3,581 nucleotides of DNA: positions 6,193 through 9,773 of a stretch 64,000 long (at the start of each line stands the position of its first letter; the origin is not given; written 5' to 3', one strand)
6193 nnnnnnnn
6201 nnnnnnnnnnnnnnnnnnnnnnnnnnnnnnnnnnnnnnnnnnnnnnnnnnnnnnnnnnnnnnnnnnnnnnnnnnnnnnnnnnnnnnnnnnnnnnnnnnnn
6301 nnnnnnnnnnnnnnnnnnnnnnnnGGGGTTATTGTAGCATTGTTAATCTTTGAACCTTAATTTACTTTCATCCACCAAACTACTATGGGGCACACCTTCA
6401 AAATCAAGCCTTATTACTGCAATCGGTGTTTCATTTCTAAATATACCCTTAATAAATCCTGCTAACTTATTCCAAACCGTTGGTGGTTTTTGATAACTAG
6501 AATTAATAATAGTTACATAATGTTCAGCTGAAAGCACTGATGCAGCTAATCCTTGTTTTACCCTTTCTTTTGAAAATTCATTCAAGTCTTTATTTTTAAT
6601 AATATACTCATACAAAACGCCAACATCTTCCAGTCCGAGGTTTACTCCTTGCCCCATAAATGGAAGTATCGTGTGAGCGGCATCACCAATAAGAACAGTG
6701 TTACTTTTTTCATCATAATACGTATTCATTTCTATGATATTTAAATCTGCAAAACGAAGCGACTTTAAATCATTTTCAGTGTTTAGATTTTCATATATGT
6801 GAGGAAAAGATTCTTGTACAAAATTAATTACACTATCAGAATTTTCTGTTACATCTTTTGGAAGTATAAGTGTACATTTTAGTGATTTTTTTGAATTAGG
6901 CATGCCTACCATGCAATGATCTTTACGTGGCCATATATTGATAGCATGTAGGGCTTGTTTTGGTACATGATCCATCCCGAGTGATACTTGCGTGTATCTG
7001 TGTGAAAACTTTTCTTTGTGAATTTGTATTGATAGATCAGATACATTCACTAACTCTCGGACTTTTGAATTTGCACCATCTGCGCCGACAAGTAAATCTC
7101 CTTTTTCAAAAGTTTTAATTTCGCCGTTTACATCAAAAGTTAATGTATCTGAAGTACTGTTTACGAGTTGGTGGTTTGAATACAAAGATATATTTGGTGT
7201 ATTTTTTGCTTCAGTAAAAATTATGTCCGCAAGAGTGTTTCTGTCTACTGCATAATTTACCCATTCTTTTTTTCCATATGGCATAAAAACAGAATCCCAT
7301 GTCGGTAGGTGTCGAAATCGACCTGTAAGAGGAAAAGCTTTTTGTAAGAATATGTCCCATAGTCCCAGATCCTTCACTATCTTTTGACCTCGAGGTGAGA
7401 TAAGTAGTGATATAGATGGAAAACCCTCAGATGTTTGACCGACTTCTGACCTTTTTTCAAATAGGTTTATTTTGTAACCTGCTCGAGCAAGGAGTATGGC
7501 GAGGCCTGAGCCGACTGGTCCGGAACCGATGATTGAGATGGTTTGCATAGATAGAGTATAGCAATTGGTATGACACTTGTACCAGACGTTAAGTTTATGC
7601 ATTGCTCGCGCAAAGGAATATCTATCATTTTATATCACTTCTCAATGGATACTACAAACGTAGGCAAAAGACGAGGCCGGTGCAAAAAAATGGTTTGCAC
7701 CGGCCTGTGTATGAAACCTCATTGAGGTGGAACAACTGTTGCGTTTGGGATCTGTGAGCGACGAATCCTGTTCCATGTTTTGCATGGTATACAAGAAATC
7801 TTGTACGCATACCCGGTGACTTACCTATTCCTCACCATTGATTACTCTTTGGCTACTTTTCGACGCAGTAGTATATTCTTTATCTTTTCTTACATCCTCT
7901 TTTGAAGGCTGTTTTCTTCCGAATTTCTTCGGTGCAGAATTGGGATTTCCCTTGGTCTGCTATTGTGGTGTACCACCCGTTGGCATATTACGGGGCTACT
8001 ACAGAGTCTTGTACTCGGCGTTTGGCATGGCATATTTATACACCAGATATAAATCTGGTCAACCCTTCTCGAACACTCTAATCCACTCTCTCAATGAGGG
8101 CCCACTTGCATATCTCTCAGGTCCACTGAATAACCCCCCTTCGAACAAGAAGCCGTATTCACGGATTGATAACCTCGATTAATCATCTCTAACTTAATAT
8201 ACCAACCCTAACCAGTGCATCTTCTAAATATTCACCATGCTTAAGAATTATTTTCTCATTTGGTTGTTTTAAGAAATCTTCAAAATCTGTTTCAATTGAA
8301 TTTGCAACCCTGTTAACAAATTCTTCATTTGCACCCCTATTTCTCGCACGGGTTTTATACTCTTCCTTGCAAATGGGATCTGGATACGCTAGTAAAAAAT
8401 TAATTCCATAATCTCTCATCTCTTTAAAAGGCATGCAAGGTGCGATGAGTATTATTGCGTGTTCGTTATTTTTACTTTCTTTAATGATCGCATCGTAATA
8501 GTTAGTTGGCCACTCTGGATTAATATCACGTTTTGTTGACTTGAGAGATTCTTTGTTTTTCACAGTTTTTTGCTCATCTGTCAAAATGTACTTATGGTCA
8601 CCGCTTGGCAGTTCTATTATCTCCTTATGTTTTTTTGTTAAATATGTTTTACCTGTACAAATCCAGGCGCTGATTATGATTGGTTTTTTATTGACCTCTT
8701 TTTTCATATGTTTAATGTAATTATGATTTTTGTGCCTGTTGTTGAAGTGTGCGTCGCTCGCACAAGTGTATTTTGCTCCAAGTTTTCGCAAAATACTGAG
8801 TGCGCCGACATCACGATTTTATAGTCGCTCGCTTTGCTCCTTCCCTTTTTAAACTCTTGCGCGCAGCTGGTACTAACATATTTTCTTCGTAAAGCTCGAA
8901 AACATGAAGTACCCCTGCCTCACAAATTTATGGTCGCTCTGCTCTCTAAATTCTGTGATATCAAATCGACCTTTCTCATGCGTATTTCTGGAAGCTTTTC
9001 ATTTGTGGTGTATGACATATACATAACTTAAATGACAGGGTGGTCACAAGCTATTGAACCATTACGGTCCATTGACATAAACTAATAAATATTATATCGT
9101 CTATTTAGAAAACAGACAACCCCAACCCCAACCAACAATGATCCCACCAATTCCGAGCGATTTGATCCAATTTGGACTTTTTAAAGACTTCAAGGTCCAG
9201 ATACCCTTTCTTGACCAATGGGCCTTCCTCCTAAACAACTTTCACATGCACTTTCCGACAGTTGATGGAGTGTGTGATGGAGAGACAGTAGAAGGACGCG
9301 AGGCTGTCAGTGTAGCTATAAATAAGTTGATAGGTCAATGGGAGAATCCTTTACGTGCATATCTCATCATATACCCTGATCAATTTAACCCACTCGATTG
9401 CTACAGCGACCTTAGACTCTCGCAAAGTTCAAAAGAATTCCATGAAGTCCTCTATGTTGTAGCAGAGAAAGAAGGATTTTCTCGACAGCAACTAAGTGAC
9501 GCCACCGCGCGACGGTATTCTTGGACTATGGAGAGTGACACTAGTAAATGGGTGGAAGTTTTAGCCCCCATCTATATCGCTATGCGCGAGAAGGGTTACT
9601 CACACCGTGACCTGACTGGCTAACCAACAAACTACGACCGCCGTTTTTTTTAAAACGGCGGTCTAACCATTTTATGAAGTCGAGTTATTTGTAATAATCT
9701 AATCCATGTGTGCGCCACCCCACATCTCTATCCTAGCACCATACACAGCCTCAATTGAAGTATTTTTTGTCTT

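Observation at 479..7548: Aerobic kynurenine-pathway enzymes (HAAO-like and KMO-like) in a reduced, CPR-like genome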

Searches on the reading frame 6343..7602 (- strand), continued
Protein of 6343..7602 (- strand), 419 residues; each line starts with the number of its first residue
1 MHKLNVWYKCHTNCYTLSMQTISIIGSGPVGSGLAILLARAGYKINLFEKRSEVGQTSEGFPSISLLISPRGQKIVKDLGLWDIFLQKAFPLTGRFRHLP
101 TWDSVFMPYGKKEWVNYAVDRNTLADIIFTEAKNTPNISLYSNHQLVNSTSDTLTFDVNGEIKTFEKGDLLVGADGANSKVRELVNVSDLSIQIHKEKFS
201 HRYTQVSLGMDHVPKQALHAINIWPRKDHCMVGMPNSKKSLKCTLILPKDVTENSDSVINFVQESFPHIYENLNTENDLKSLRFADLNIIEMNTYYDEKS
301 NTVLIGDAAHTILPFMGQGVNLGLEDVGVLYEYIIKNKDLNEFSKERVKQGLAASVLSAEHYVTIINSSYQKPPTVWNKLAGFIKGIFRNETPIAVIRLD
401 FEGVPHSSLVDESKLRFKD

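Call 38: fold_search(model_id=the predicted structure, library=pdb)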
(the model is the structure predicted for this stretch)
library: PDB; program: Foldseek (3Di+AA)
matches with E <= 10: 1967; with E <= 0.001: 1014
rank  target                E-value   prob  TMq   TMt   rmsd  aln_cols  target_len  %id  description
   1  6fp0_A                7.1e-34  1.00  0.87  0.78   3.5       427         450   27  The crystal structure of P.fluorescens Kynurenine 3-monooxygenase (KMO) in complex with competitive inhibitor No. 4 (released 2019-08-21)
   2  6fp1_B                1.3e-33  1.00  0.87  0.79   3.4       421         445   27  The crystal structure of P.fluorescens Kynurenine 3-monooxygenase (KMO) in complex with competitive inhibitor No. 1 (released 2019-08-21)
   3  6fp1_A                1.5e-33  1.00  0.87  0.79   3.4       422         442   27  The crystal structure of P.fluorescens Kynurenine 3-monooxygenase (KMO) in complex with competitive inhibitor No. 1 (released 2019-08-21)
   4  6foz_B                2.1e-33  1.00  0.88  0.81   2.9       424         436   26  The crystal structure of P.fluorescens Kynurenine 3-monooxygenase (KMO) in complex with competitive inhibitor No. 13 (released 2019-08-21)
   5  6foz_A                2.4e-33  1.00  0.87  0.79   2.9       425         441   26  The crystal structure of P.fluorescens Kynurenine 3-monooxygenase (KMO) in complex with competitive inhibitor No. 13 (released 2019-08-21)
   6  5y77_B                2.6e-33  1.00  0.88  0.79   3.1       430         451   26  Crystal structure of Pseudomonas fluorescens Kynurenine 3-monooxygenase in complex with L-KYN (seMet derivative) (released 2017-12-27)
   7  6foy_B                4.2e-33  1.00  0.87  0.79   3.5       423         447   27  The crystal structure of P.fluorescens Kynurenine 3-monooxygenase (KMO) in complex with competitive inhibitor No. 9 (released 2019-08-21)
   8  5y7a                  4.4e-33  1.00  0.87  0.78   3.2       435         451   25  Crystal structure of Pseudomonas fluorescens Kynurenine 3-monooxygenase in complex with L-KYN (released 2017-12-27)
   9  6lkd_B                4.4e-33  1.00  0.86  0.82   3.5       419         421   26  in meso full-length rat KMO in complex with a pyrazoyl benzoic acid inhibitor (released 2020-12-23)
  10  5mzc_B                5.6e-33  1.00  0.88  0.79   3.1       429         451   26  Pseudomonas fluorescens kynurenine 3-monooxygenase (KMO) in complex with 3-(5-chloro-6-ethoxy-2-oxo-2,3-dihydro-1,3-be (released 2017-04-19)
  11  5mzc_A                6.2e-33  1.00  0.88  0.79   3.1       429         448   26  Pseudomonas fluorescens kynurenine 3-monooxygenase (KMO) in complex with 3-(5-chloro-6-ethoxy-2-oxo-2,3-dihydro-1,3-be (released 2017-04-19)
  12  5x6p_B                9.8e-33  1.00  0.88  0.80   3.1       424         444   27  Crystal structure of Pseudomonas fluorescens KMO (released 2018-02-21)
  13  6fp0_B                9.8e-33  1.00  0.86  0.79   3.6       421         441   27  The crystal structure of P.fluorescens Kynurenine 3-monooxygenase (KMO) in complex with competitive inhibitor No. 4 (released 2019-08-21)
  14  6fox_B                1.5e-32  1.00  0.88  0.79   3.5       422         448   27  The crystal structure of P.fluorescens Kynurenine 3-monooxygenase (KMO) in complex with kynurenine (released 2019-08-21)
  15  5nak_B                1.6e-32  1.00  0.87  0.78   3.4       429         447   26  Pseudomonas fluorescens kynurenine 3-monooxygenase (KMO) in complex with the enzyme substrate L-kynurenine (released 2017-06-21)
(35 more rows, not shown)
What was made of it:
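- On Kynurenine 3-monooxygenase family (homology): The top 35 Foldseek hits are all KMO, followed by UbiH at 9e-24 (call 38).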

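Call 46: search_protein_representatives(protein=window:6343-7548:-)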
Query: 401 residues. Proteins with E-value up to 0.001 (for the whole library): 6940; up to 1e-10: 1297; up to 1e-30: 120. The best 150 are listed.
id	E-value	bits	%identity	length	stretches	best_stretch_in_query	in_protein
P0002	4.1e-234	793.0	86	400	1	1-400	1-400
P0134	1.0e-47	179.4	35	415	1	4-366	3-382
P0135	2.9e-44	168.0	33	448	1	5-393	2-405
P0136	4.0e-42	160.9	30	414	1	3-351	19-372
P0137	3.7e-41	157.8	35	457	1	4-333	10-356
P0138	2.3e-40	155.2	32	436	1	2-346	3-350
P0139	3.9e-40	154.4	32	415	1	3-356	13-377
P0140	1.3e-39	152.7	30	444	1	3-370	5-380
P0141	1.6e-39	152.4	34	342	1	1-323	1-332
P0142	1.6e-39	152.4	33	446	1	4-347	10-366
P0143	1.7e-39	152.2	31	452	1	3-394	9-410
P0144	2.2e-39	151.9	35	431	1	6-349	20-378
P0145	3.4e-39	151.3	34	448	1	3-373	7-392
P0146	3.4e-38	148.0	31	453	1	4-346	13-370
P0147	4.2e-38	147.7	35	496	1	3-343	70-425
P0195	1.2e-33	133.1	34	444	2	4-229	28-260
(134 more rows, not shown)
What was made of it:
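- The clade is isolated: an exhaustive HMMER search of 1.84 billion representatives finds one close cluster (P0002), and the next hit is 35% identical (call 46).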

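Call 50: find_encoding_contigs(protein=P0134, flank=8000, max_places=3)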
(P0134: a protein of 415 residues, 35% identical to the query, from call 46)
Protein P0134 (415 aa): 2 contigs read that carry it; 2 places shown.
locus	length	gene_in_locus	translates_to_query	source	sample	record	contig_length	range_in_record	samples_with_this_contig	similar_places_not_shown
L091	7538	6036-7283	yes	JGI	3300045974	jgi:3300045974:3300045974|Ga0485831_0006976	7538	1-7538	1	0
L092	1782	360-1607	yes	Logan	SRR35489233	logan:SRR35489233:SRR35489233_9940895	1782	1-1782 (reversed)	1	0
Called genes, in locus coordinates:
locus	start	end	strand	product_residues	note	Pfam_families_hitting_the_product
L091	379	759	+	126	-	PF01609:DDE_Tnp_1 (weak), PF13612:DDE_Tnp_1_3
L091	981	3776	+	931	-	PF00474:SSF, PF00512:HisKA, PF02518:HATPase_c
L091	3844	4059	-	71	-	PF13610:DDE_Tnp_IS240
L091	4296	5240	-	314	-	PF01609:DDE_Tnp_1, PF13612:DDE_Tnp_1_3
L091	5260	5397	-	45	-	-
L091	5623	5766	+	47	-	-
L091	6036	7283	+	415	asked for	PF01494:FAD_binding_3, PF03486:HI0933_like, PF07992:Pyr_redox_2 (weak), PF13450:NAD_binding_8 (faint), PF13738:Pyr_redox_3 (faint)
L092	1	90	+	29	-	?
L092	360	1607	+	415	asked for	PF01494:FAD_binding_3, PF03486:HI0933_like, PF07992:Pyr_redox_2 (weak), PF13450:NAD_binding_8 (faint), PF13738:Pyr_redox_3 (faint)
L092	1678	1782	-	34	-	?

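Call 51: find_encoding_contigs(protein=P0135, flank=8000, max_places=3)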
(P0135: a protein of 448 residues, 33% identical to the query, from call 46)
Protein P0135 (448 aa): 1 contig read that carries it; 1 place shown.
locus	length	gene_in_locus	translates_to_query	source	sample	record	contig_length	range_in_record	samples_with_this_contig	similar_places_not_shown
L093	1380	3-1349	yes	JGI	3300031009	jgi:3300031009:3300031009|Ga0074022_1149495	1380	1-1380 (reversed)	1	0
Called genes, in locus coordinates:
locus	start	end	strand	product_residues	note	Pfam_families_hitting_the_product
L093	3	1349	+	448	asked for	PF01266:DAO (weak), PF01494:FAD_binding_3, PF13450:NAD_binding_8, PF08491:SE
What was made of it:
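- Tried and rejected: Neither was informative (calls 50, 51).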

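Call 54: find_encoding_contigs(protein=P0140, flank=6000, max_places=2)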
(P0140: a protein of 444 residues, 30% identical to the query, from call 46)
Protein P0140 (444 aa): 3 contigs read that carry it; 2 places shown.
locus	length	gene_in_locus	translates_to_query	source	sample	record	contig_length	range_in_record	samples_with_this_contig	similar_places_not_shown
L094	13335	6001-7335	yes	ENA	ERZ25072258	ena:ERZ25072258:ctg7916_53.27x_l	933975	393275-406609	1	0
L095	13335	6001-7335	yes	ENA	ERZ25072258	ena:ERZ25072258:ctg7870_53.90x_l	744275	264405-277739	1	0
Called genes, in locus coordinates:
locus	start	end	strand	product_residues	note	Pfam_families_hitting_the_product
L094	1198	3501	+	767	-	PF13445:zf-RING_UBOX (weak), PF22586:ANCHR-like_BBOX (faint), PF00643:zf-B_box, PF00630:Filamin, PF09134:Invasin_D3 (weak), PF08450:SGL (weak), PF01436:NHL (weak)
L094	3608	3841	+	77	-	-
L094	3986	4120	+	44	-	-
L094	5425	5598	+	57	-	-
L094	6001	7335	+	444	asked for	PF01494:FAD_binding_3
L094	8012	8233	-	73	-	PF07200:Mod_r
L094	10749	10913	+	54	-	-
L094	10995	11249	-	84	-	-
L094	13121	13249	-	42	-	-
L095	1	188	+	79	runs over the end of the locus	-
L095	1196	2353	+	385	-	PF13445:zf-RING_UBOX (weak), PF22586:ANCHR-like_BBOX (weak), PF00643:zf-B_box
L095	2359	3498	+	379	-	PF00630:Filamin, PF09134:Invasin_D3 (weak), PF23381:Beta-prop_IFT122_1st (faint), PF08450:SGL (weak), PF01436:NHL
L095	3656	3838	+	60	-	-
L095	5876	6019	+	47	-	-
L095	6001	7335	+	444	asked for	PF01494:FAD_binding_3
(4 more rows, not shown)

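Call 55: find_encoding_contigs(protein=P0195, flank=6000, max_places=2)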
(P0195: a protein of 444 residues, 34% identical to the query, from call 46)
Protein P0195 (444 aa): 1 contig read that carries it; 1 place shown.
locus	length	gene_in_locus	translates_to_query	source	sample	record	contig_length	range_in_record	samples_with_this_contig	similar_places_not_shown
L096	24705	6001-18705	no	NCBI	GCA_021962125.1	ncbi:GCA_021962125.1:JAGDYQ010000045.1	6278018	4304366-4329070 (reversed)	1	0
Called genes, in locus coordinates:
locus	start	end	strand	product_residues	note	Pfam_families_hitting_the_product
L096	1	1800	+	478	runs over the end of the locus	PF01494:FAD_binding_3, PF03486:HI0933_like (weak), PF07992:Pyr_redox_2 (weak)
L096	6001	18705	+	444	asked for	PF01494:FAD_binding_3, PF03486:HI0933_like (weak), PF04820:Trp_halogenase (faint), PF07992:Pyr_redox_2 (weak), PF01494:FAD_binding_3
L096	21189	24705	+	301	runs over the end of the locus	-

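Call 58: find_encoding_contigs(protein=P0003, flank=3000, max_places=3)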
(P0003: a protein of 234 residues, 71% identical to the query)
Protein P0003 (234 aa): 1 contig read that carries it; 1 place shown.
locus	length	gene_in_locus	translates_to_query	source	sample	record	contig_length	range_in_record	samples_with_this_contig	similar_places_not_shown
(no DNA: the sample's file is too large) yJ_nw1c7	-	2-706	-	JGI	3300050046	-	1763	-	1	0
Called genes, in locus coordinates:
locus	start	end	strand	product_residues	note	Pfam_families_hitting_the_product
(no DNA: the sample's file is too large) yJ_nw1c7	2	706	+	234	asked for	PF01494:FAD_binding_3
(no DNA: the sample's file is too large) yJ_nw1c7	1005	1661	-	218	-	-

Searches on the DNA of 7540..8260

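Call 40: search_rna_families(source=window, start=7540, end=8260, threshold=evalue, max_evalue=1)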
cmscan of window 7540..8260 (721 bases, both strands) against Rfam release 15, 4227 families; matches with E-value up to 1: 0.
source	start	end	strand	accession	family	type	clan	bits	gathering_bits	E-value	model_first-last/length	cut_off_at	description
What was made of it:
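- Tried and rejected: Nothing was found (call 40).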

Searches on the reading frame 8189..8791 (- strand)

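Call 3: search_protein_families(library=pfam, proteins=[window:8189-8791:-], max_evalue=0.01)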
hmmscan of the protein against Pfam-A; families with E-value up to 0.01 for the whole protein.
window:8189-8791:- (200 aa): 0 families

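Call 23: search_protein_families(library=pfam, proteins=[window:8189-8791:-], max_evalue=10)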
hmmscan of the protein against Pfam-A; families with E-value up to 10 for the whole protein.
window:8189-8791:- (200 aa): 0 families

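Call 24: search_protein_families(library=phrogs, proteins=[window:8189-8791:-], max_evalue=0.1)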
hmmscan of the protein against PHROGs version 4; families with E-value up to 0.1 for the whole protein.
window:8189-8791:- (200 aa): 1 family
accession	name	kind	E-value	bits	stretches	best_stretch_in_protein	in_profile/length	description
phrog_4182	-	unknown function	1.6e-20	74.8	1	34-194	8-150/243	-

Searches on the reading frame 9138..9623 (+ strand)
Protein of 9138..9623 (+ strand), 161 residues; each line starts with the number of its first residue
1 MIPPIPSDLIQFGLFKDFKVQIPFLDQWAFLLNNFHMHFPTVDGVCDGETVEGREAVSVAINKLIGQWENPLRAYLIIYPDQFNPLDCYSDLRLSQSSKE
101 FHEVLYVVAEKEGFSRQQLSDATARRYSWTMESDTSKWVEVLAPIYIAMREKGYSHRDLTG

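Call 18: search_protein_families(library=pfam, proteins=[window:9138-9623:+], max_evalue=0.0001)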
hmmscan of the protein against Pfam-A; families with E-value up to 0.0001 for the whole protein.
window:9138-9623:+ (161 aa): 0 families

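Call 23: search_protein_families(library=pfam, proteins=[window:9138-9623:+], max_evalue=10)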
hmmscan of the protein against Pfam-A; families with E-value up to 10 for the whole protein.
window:9138-9623:+ (161 aa): 1 family
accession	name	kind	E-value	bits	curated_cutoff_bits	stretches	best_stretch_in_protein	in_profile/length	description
PF21053.3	BFA1_C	-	0.11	12.9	23.5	1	58-112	4-54/135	Biogenesis factor required for ATP synthase 1, C-terminal domain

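Call 24: search_protein_families(library=phrogs, proteins=[window:9138-9623:+], max_evalue=0.1)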
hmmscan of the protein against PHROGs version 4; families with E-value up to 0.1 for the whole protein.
window:9138-9623:+ (161 aa): 0 families
